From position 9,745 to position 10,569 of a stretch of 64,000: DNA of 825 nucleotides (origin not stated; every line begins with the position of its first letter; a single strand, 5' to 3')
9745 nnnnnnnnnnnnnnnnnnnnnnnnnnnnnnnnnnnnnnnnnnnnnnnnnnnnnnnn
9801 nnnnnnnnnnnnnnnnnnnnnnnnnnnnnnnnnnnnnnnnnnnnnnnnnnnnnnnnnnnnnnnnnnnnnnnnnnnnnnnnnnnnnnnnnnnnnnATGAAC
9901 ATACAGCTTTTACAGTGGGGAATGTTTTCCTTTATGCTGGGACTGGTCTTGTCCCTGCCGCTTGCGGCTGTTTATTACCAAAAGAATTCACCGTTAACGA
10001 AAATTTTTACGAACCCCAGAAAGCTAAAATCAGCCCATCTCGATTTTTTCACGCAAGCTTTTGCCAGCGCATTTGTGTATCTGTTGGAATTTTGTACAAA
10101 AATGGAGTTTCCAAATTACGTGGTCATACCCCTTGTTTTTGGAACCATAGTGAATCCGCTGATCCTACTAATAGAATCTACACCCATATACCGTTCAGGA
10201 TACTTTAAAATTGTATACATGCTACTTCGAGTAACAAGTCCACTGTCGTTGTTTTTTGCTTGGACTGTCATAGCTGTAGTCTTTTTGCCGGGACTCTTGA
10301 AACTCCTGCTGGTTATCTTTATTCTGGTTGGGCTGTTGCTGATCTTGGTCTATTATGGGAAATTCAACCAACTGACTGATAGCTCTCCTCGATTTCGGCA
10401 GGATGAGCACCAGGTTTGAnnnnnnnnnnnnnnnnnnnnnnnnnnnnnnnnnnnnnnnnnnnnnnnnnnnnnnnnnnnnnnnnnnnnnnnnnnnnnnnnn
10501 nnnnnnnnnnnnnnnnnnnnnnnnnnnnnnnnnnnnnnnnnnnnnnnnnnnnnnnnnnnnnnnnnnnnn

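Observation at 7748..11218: MarR-controlled module with a putative haem-dependent membrane isomerase/mutase, an SDR and an efflux pump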

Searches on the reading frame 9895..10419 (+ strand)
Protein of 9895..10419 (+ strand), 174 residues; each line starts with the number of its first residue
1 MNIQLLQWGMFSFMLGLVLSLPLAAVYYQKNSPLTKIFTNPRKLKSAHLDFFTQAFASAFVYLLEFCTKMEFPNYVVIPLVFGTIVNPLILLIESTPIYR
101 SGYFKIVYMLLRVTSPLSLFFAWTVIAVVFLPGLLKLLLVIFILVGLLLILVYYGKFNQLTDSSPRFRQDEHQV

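Call 3: search_protein_families(library=pfam, proteins=[window:9895-10419:+], max_evalue=1)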
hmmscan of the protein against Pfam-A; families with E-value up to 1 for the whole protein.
window:9895-10419:+ (174 aa): 0 families

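Call 4: search_protein_families(library=ncbifam, proteins=[window:9895-10419:+], max_evalue=1)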
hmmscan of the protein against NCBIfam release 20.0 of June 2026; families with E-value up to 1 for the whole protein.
window:9895-10419:+ (174 aa): 0 families

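Call 5: search_solved_structures(query=window:9895-10419:+, max_evalue=10, show_alignments=3)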
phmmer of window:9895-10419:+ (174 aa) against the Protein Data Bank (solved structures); distinct sequences matched with E-value up to 10: 1.
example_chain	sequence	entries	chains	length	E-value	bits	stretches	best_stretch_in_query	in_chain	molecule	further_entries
9ze4_M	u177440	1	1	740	1.6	12.2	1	95-154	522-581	N4 gp53-like protein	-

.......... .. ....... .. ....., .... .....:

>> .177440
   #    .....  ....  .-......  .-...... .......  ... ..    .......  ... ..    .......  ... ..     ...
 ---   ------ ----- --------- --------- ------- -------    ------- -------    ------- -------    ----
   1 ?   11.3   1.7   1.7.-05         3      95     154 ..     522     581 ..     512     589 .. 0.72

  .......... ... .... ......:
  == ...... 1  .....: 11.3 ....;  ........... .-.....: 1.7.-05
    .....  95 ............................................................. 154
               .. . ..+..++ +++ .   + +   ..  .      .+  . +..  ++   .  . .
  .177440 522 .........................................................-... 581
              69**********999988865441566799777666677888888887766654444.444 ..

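Call 6: find_homologous_proteins(query=window:9895-10416:+, max_evalue=0.001)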
Query window:9895-10416:+ (174 aa): 79 proteins with E <= 0.001 among 683 candidates.
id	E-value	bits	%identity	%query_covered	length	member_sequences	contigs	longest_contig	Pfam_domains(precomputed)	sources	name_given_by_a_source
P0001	3.1e-105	368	100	100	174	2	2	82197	-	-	-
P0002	7.2e-69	249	73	94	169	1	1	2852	-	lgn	-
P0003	9.3e-68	246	75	91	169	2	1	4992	-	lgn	-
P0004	1.1e-65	239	77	86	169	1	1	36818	-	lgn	-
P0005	6.7e-60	220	71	88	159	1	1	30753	-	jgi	jgi:MFS superfamily sulfate permease-like transporter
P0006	8.7e-60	220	63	94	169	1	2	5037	-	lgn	-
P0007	2.2e-59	218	69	87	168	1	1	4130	-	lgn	-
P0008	2.6e-59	218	73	80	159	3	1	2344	-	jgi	jgi:hypothetical protein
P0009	3.5e-59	218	66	95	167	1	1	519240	-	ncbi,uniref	ncbi:hypothetical protein [Ammoniphilus sp. 3BR4]|uniref:hypothetical protein n=1 Tax=Ammoniphilus s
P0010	3.9e-59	218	64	94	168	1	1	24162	-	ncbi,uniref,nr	ncbi:hypothetical protein [Brevibacillus migulae]|uniref:hypothetical protein n=1 Tax=Brevibacillus 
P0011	3.7e-58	214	65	94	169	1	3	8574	-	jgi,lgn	jgi:hypothetical protein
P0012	9.3e-58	213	65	90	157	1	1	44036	-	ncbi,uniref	ncbi:hypothetical protein ACFFK0_08070 [Paenibacillus chartarius]|uniref:Uncharacterized protein n=1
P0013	9.3e-58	213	67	90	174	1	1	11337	-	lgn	-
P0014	1.0e-57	213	73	75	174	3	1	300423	-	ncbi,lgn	ncbi:hypothetical protein ACWM35_14515 [Neobacillus sp. K501]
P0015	1.4e-57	213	61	95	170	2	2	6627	-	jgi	jgi:hypothetical protein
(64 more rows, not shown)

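Call 8: search_solved_structures(query=A1, max_evalue=10, show_alignments=3)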
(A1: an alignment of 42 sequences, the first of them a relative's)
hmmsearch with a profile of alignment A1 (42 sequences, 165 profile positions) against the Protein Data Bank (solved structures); distinct sequences matched with E-value up to 10: 0.

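Call 15: find_related_loci(query=A1, collection=genome_contigs, flank=6000)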
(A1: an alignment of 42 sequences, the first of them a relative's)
Query A1 (174 aa) in genome_contigs; peptide patterns used: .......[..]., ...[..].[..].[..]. (x = any residue, [..] = any of these).
43 stretches matched a pattern; 28 encode a relative of the query (tblastn E <= 1e-3); 28 distinct loci.
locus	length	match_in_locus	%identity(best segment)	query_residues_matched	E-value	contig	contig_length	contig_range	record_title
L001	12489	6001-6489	64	1-163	2e-60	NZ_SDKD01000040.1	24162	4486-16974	Brevibacillus migulae strain CFH S0501 Scaffold40, whole genome shotgun sequence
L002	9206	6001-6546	55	1-174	2e-59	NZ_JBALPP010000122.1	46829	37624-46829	Neobacillus drentensis strain JJ1276 JJ-1276_contig_125, whole genome shotgun sequence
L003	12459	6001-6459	62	1-153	2e-59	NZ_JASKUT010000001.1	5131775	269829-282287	Paenibacillus silviterrae strain UW52 contig.1.cir, whole genome shotgun sequence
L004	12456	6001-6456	62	1-153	5e-59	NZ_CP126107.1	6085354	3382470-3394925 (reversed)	Neobacillus sp. SuZ13 chromosome, complete genome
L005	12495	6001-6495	59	1-159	2e-57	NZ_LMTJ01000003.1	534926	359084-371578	Bacillus sp. FJAT-29814 scaffold3, whole genome shotgun sequence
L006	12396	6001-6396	70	1-132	3e-57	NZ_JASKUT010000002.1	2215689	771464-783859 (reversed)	Paenibacillus silviterrae strain UW52 contig.2.cir, whole genome shotgun sequence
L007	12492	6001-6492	58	1-164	7e-57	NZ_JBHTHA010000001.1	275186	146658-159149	Paenibacillus sp. GCM10027628 strain CGMCC 1.60093 GCM70027628_24, whole genome shotgun sequence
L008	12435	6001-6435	62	1-145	5e-56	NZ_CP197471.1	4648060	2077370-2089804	Neobacillus sp. D3-1R chromosome, complete genome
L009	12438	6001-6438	60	1-146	8e-56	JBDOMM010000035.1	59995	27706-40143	MAG: Bacillus sp. (in: firmicutes) isolate FK190211_WC_24_26_27_29_metabat2_scaf2bin.012 NODE_272_length_59995_cov_11.14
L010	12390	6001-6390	68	1-130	2e-55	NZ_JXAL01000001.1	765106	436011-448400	Cohnella kolymensis strain VKM B-2846 B2846_01, whole genome shotgun sequence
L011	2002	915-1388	59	1-159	2e-55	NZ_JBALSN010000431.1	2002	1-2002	Neobacillus drentensis strain JJ356 JJ-356_contig_506, whole genome shotgun sequence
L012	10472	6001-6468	65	1-156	3e-57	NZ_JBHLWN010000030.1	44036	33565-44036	Paenibacillus chartarius strain CCM 7759 platanus_K_21_77_40, whole genome shotgun sequence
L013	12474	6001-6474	58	1-159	8e-54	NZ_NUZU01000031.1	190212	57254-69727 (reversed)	Bacillus sp. AFS073361 AFS073361_116_A10_Contig29_140618, whole genome shotgun sequence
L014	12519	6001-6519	51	1-173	1e-53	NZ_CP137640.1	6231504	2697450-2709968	Niallia oryzisoli strain DSM 29761 chromosome, complete genome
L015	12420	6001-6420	61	1-140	2e-52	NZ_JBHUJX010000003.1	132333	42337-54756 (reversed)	Bacillus sp. CGMCC 1.16607 GCM70020056_13, whole genome shotgun sequence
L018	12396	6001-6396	61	1-132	8e-52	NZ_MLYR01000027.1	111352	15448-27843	Bacillus sp. MUM 116, whole genome shotgun sequence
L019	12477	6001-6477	63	1-159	3e-50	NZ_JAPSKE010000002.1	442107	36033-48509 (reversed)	MAG: Paenibacillus sp. isolate RH52_bin.008 NODE_11_length_442107_cov_4.722508, whole genome shotgun sequence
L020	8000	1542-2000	64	1-153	9e-48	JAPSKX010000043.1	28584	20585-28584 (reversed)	MAG: Paenibacillus sp. isolate RH52_bin.063 NODE_1018_length_28584_cov_2.147099, whole genome shotgun sequence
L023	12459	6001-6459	51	1-153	8e-45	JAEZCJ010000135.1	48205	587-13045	MAG: Bacillota bacterium isolate OH_CBrB_239 k127_926072, whole genome shotgun sequence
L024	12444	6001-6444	53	1-150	1e-43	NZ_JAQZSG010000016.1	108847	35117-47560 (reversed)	Paenibacillus thermotolerans strain YIM B05602 Scaffold16, whole genome shotgun sequence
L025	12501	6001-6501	44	1-172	9e-41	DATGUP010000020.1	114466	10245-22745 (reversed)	MAG TPA_asm: Bacillota bacterium isolate SMAG_U10532 k141_809782, whole genome shotgun sequence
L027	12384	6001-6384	52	1-130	4e-38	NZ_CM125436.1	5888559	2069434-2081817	Brevibacillus fluminis strain SLAM_AEPS10 chromosome, whole genome shotgun sequence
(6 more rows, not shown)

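Call 19: predict_structure(alignment_id=A1)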
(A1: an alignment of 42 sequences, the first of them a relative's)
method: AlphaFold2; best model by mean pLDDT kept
length: 174 residues; sequences in the alignment: 42
mean_pLDDT: 92.5   pTM: 0.78
mean pLDDT of the five models: 92.5, 91.9, 83.8, 78.9, 78.5
residues with pLDDT >= 90: 151; 70-90: 11; 50-70: 12; < 50: 0
segments of 3 or more residues with pLDDT < 50: none
pLDDT, mean of each block of 10 residues (from residue 1): 90 96 94 95 97 96 95 96 97 95 94 96 96 96 97 89 65 60
secondary structure, 60 per line:
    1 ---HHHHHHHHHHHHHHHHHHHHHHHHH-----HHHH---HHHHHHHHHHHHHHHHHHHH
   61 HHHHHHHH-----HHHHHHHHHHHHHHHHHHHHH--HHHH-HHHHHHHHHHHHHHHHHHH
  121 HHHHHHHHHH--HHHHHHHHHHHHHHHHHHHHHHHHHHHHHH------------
elements in order: H4-28 H34-37 H41-68 H74-94 H97-100 H102-130 H133-162

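Call 21: search_protein_representatives(alignment_id=A1)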
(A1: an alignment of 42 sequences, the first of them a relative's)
Query: 42 sequences, 165 profile positions. Proteins with E-value up to 0.001 (for the whole library): 15; up to 1e-10: 8; up to 1e-30: 3. The best 15 are listed.
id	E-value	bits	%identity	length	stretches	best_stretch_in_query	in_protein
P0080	1.7e-70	252.3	-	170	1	1-163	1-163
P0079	2.8e-36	141.1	-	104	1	1-103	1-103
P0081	8.5e-36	139.5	-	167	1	1-155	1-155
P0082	2.0e-30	122.0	-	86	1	1-62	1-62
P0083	3.9e-23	98.3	-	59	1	1-54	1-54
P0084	9.7e-18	80.7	-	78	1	86-161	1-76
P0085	4.8e-17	78.5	-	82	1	1-49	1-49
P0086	9.2e-13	64.6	-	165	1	1-74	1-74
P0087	5.9e-06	42.4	-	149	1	2-97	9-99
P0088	1.4e-05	41.2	-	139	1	2-101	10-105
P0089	9.7e-05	38.5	-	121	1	10-98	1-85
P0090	9.9e-05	38.4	-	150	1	8-128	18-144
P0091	1.6e-04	37.7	-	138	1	8-100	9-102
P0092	3.5e-04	36.7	-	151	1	39-132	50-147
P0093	4.4e-04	36.3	-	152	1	6-102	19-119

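Call 23: fold_search(model_id=the predicted structure, library=pdb)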
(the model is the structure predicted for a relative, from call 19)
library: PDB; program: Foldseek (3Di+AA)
matches with E <= 10: 243; with E <= 0.001: 0
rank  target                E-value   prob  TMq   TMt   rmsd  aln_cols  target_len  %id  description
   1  4nta                  4.8e-01  0.38  0.33  0.38   8.8       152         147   16  Mus Musculus LTC4 synthase in apo form (released 2015-01-14)
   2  4jrz                  4.8e-01  0.35  0.32  0.34   9.8       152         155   15  Human LTC4 synthase in complex with product analogs - implications for enzyme catalysis (released 2014-01-01)
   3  8ww2_R                5.1e-01  0.41  0.32  0.23  14.9       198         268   13  GPR3/Gs complex (released 2024-02-14)
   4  3leo                  5.1e-01  0.21  0.28  0.31   9.9       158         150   14  Structure of human Leukotriene C4 synthase mutant R31Q in complex with glutathione (released 2010-10-27)
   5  8tyw_A                5.3e-01  0.20  0.25  0.19   8.8       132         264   14  cryo-EM structure of GPR6-Gs-Nb35 complex (released 2024-12-04)
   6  6r7d_C                6.0e-01  0.25  0.30  0.33   9.9       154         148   16  Crystal structure of LTC4S in complex with AZ13690257 (released 2019-08-28)
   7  6r7d_A                6.0e-01  0.23  0.29  0.33   9.8       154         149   16  Crystal structure of LTC4S in complex with AZ13690257 (released 2019-08-28)
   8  6r7d_H                6.0e-01  0.23  0.29  0.32   9.8       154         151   16  Crystal structure of LTC4S in complex with AZ13690257 (released 2019-08-28)
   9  2uuh                  6.0e-01  0.21  0.28  0.31   9.9       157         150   15  Crystal structure of Human Leukotriene C4 Synthase in complex with substrate glutathione (released 2007-07-17)
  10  7t6t_R                6.7e-01  0.33  0.30  0.21   7.9       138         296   10  Structure of the human FPR1-Gi complex with fMLFII (released 2022-03-30)
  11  2uui                  7.5e-01  0.21  0.30  0.32   9.5       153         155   15  Crystal structure of Human Leukotriene C4 Synthase (released 2007-07-17)
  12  4ntb                  7.9e-01  0.41  0.39  0.44   7.1       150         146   15  Mus Musculus LTC4 synthase in GSH complex form (released 2015-01-14)
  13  8ef5_R                9.4e-01  0.21  0.30  0.22   7.7       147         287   14  Fentanyl-bound mu-opioid receptor-Gi complex (released 2022-11-09)
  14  6b73_B                9.4e-01  0.13  0.24  0.17   9.7       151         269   14  Crystal Structure of a nanobody-stabilized active state of the kappa-opioid receptor (released 2018-01-17)
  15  8x2k_A                9.9e-01  0.28  0.32  0.24  14.9       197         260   13  OEA bound GPR3-Gs complex structure (released 2024-04-03)
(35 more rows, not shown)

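Call 24: search_protein_families(library=pfam, proteins=[P0081, P0087, P0088, P0090, P0091, P0092, P0093], max_evalue=1)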
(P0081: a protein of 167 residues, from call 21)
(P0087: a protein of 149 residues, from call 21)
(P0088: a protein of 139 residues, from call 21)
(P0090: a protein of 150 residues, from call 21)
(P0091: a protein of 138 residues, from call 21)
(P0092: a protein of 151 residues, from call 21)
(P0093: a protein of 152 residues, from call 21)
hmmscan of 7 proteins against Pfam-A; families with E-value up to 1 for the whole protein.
P0081 (167 aa): 0 families

P0087 (149 aa): 0 families

P0088 (139 aa): 1 family
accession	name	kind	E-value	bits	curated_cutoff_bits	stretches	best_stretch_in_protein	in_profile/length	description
PF11677.13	DUF3273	-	0.48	10.2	25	1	13-74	22-87/265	Protein of unknown function (DUF3273)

P0090 (150 aa): 1 family
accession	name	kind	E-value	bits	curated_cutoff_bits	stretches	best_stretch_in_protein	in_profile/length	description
PF08997.15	UCR_6-4kD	-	0.11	12.8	24.5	0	29-53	11-35/55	Ubiquinol-cytochrome C reductase complex, 6.4kD protein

P0091 (138 aa): 0 families

P0092 (151 aa): 0 families

P0093 (152 aa): 0 families

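Call 25: search_protein_families(library=ncbifam, proteins=[P0081, P0087, P0088, P0090, P0091, P0092, P0093], max_evalue=1)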
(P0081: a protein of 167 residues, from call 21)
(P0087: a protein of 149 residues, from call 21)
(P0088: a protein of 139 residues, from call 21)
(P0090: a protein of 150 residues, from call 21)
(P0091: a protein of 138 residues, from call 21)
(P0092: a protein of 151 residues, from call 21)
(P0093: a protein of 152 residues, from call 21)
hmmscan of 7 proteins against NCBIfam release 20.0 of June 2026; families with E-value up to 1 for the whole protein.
P0081 (167 aa): 0 families

P0087 (149 aa): 0 families

P0088 (139 aa): 4 families
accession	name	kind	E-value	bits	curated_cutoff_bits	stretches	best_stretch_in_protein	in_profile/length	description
NF007722.0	PRK10414.1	equivalog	0.031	13.8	402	1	11-47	20-56/244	tol-pal system-associated acyl-CoA thioesterase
TIGR02797.1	exbB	equivalog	0.049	13.4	206.2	1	12-53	11-52/211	tonB-system energizer ExbB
NF009286.0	PRK12646.1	equivalog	0.063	11.7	1063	1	13-118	169-267/800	DUF4040 family protein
NF052233.1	CphA_assoc_ABC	equivalog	0.12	10.7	880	1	15-132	230-338/766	cyanophycin metabolism-associated ABC transporter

P0090 (150 aa): 0 families

P0091 (138 aa): 1 family
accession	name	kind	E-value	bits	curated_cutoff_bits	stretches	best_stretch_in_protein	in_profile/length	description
TIGR04288.2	CGP_CTERM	domain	0.31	11.5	21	1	89-103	4-18/20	CGP-CTERM sorting domain-containing protein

P0092 (151 aa): 0 families

P0093 (152 aa): 4 families
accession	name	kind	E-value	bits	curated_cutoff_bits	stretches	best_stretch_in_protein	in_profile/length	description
NF004703.2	PRK06041.1-1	equivalog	0.032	12.6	570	1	24-115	184-275/525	archaellar assembly protein ArlJ/FlaJ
NF053725.2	Rv3103c_TM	domain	0.037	13.8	24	1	34-49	10-25/26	Rv3103c transmembrane domain-containing protein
NF008077.0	PRK10815.1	equivalog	0.18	10.4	497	1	17-53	13-46/488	two-component system sensor histidine kinase PhoQ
NF033073.1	LPXTG_double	subfamily_domain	0.86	9.7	48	0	115-137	34-56/66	doubled motif LPXTG anchor domain-containing protein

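Call 27: search_solved_structures(query=A2, max_evalue=10, show_alignments=3)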
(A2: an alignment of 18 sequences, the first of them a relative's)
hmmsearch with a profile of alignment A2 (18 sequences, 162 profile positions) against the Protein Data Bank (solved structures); distinct sequences matched with E-value up to 10: 0.

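Call 41: find_homologous_proteins(query=P0088, max_evalue=0.001)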
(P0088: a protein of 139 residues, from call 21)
Query P0088 (139 aa): 113 proteins with E <= 0.001 among 132 candidates.
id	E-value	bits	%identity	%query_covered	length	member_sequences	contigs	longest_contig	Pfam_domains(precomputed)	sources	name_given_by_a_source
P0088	4.3e-86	304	100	100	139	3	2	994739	-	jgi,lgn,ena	-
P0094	4.0e-72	259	85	99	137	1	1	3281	-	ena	-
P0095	2.5e-70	253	83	99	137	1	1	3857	-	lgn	-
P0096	1.6e-68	247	82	99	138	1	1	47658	-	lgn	-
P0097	2.7e-68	246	80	99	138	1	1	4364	-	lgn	-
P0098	9.0e-67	241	77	99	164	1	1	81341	-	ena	-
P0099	9.5e-67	241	82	96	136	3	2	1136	-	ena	-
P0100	3.7e-63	230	72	99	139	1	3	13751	-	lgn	-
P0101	7.4e-62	225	73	99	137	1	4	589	-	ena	-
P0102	2.9e-60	220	69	99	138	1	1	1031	-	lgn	-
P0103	4.6e-59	216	73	99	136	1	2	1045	-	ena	-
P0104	7.8e-59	216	71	99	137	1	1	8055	-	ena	-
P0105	1.2e-54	202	67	99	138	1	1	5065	-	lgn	-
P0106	1.5e-54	202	66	99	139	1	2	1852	-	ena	-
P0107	2.2e-54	201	69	99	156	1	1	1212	-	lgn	-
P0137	3.7e-43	165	60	99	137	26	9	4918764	-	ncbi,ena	-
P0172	3.6e-39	152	58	99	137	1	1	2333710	-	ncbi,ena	-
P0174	5.7e-39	151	53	99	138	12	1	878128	-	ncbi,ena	-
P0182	1.8e-37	146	51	97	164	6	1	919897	-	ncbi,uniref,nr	ncbi:hypothetical protein [Methylophilus sp. Leaf414]|uniref:hypothetical protein n=1 Tax=Methylophi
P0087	5.6e-32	128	64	69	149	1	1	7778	-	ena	-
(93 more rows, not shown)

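Call 42: search_dna_similar(query=P0001, collection=plasmids, mode=protein, max_evalue=1, max_rows=30)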
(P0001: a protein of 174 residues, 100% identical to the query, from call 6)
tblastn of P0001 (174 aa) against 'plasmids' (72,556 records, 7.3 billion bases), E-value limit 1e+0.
No match.

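Call 43: search_dna_similar(query=P0091, collection=plasmids, mode=protein, max_evalue=1, max_rows=30)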
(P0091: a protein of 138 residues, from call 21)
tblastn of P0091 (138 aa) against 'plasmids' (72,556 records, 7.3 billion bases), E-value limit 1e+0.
Records with a match: 2; places in all: 2; records where one place covers at least 80% of the query: 0.
Best place of each record, by identity: <60% 2.
By first word of the organism name: Methylocystis 2.
By predicted mobility (MOB-suite, as given by PLSDB): non-mobilizable 2.
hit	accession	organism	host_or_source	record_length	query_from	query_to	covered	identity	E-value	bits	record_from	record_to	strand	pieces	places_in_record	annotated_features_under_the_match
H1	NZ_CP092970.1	Methylocystis parvus OBBP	Bacterial Monoculture,Mud, soil or ...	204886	35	125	66%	37.4%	2e-2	41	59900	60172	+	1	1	hypothetical protein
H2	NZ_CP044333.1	Methylocystis parvus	-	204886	35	125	66%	37.4%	2e-2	41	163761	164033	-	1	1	hypothetical protein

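Call 80: search_protein_families(library=pfam, proteins=[L011:441-899:+, L002:6652-7530:+, L007:7347-8747:+, L004:2575-5169:+, L004:5138-5794:+, L002:3914-4603:+, L005:7370-9856:+, L002:3030-3914:+, L008:10801-12030:+, L024:6471-8321:+], max_evalue=0.001)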
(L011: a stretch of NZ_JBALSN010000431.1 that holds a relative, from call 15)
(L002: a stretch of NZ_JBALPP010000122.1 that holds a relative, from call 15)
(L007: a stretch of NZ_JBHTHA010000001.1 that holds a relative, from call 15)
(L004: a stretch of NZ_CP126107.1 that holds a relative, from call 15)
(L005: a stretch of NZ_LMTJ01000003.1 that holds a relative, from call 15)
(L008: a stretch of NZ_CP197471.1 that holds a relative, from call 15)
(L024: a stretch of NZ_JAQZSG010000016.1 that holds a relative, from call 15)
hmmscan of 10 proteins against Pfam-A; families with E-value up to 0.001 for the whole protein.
L011:441-899:+ (152 aa): 1 family
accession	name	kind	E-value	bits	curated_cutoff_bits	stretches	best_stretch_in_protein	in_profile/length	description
PF19473.4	DUF6010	-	7.7e-13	49.1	27.3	1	30-149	2-115/120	Family of unknown function (DUF6010)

L002:6652-7530:+ (292 aa): 0 families

L007:7347-8747:+ (466 aa): 1 family
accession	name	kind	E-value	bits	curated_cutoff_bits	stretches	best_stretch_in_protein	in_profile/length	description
PF01965.30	DJ-1_PfpI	-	8.8e-17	61.8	26.6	1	68-232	3-162/165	DJ-1/PfpI family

L004:2575-5169:+ (864 aa): 8 families
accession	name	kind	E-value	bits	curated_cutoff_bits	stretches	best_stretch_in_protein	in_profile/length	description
PF00989.32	PAS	-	1.5e-42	144.6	22.6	3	146-251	7-113/113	PAS fold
PF08447.18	PAS_3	-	1.5e-37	128.1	25.6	3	164-247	3-88/89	PAS fold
PF13426.13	PAS_9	-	2.4e-31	108.5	27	3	151-253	2-103/103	PAS domain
PF08448.16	PAS_4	-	7.7e-31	107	23.1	3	147-254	2-108/110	PAS fold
PF13188.13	PAS_8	-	5.4e-24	83.7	21.8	2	388-442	1-55/65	PAS domain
PF02518.31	HATPase_c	-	1.6e-10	41.8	26.4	1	759-848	4-108/111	Histidine kinase-, DNA gyrase B-, and HSP90-like ATPase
PF07730.19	HisKA_3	-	5.5e-09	36.9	24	1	652-716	1-66/68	Histidine kinase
PF14598.12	PAS_11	-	2.4e-08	34.3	25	1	171-245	23-97/109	PAS domain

L004:5138-5794:+ (218 aa): 2 families
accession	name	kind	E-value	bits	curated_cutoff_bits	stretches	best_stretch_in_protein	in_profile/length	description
PF00072.30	Response_reg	-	1.4e-17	64.2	30.2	1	6-117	1-111/111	Response regulator receiver domain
PF00196.25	GerE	-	1.1e-13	51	23.5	1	154-205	5-56/57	Bacterial regulatory proteins, luxR family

L002:3914-4603:+ (229 aa): 6 families
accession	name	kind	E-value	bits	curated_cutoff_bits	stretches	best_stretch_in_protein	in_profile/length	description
PF00005.33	ABC_tran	-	7.6e-36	124.2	25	1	25-173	1-136/137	ABC transporter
PF02463.25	SMC_N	-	1.7e-09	37.8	40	1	35-218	24-212/220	RecF/RecN/SMC N terminal domain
PF13304.12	AAA_21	-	2.2e-05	25.1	27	0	37-58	1-22/304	AAA domain, putative AbiEii toxin, Type IV TA system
PF13555.12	AAA_29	-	0.00027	21.1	27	1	30-53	17-40/61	P-loop containing region of AAA domain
PF03193.22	RsgA_GTPase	-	0.00039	20.7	30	1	10-55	81-126/174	RsgA GTPase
PF25199.1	nSTAND_NTPase5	-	0.00046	20.5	34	0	30-84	36-93/145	Novel STAND NTPase 5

L005:7370-9856:+ (828 aa): 2 families
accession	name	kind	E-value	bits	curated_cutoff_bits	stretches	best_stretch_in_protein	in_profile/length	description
PF02687.27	FtsX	-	5.8e-37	126.8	25.5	2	703-820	2-119/120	FtsX-like permease C-terminal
PF12704.14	MacB_PCD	-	3.1e-20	73.8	27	2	18-231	1-206/207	MacB-like periplasmic core domain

L002:3030-3914:+ (294 aa): 5 families
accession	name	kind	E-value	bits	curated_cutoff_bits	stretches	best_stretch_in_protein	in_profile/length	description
PF13437.12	HlyD_3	-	5.8e-15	56.4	22.2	1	106-207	1-106/106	HlyD family secretion protein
PF16576.10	HlyD_D23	-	2.1e-11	44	30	1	102-184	106-189/214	Barrel-sandwich domain of CusB or HlyD membrane-fusion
PF00364.28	Biotin_lipoyl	-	5.8e-06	26.5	22.1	1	78-135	15-73/73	Biotin-requiring enzyme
PF13533.13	Biotin_lipoyl_2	-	4.2e-05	23.7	29.8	1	80-100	10-30/32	Biotin-lipoyl like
PF05896.17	NQRA_N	-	0.00056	20.5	25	0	69-118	26-78/94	NqrA N-terminal barrel-sandwich hybrid domain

L008:10801-12030:+ (409 aa): 3 families
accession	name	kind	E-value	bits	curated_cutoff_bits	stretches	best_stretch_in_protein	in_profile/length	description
PF07690.21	MFS_1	-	3.7e-48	164.7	33.4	1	18-349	1-337/347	Major Facilitator Superfamily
PF05977.19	MFS_3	-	3.5e-07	29.5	27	1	47-318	43-319/524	Transmembrane secretion effector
PF00083.30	Sugar_tr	-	8.6e-07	28.6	22.3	1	49-205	46-212/452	Sugar (and other) transporter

L024:6471-8321:+ (616 aa): 5 families
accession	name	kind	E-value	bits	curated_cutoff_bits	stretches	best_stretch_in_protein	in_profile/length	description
PF07993.18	NAD_binding_4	-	1.3e-25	90.5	20.1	1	7-237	2-257/258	Male sterility protein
PF01370.27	Epimerase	-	1.3e-19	71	20.9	1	4-247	1-230/240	NAD dependent epimerase/dehydratase family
PF12697.13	Abhydrolase_6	-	1.6e-14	55.5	26.3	1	379-610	2-217/217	Alpha/beta hydrolase family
PF00561.26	Abhydrolase_1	-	2.9e-11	43.9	25.8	1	379-481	4-109/245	alpha/beta hydrolase fold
PF12146.15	Hydrolase_4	-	1.4e-06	28.3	27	1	379-480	8-116/239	Serine aminopeptidase, S33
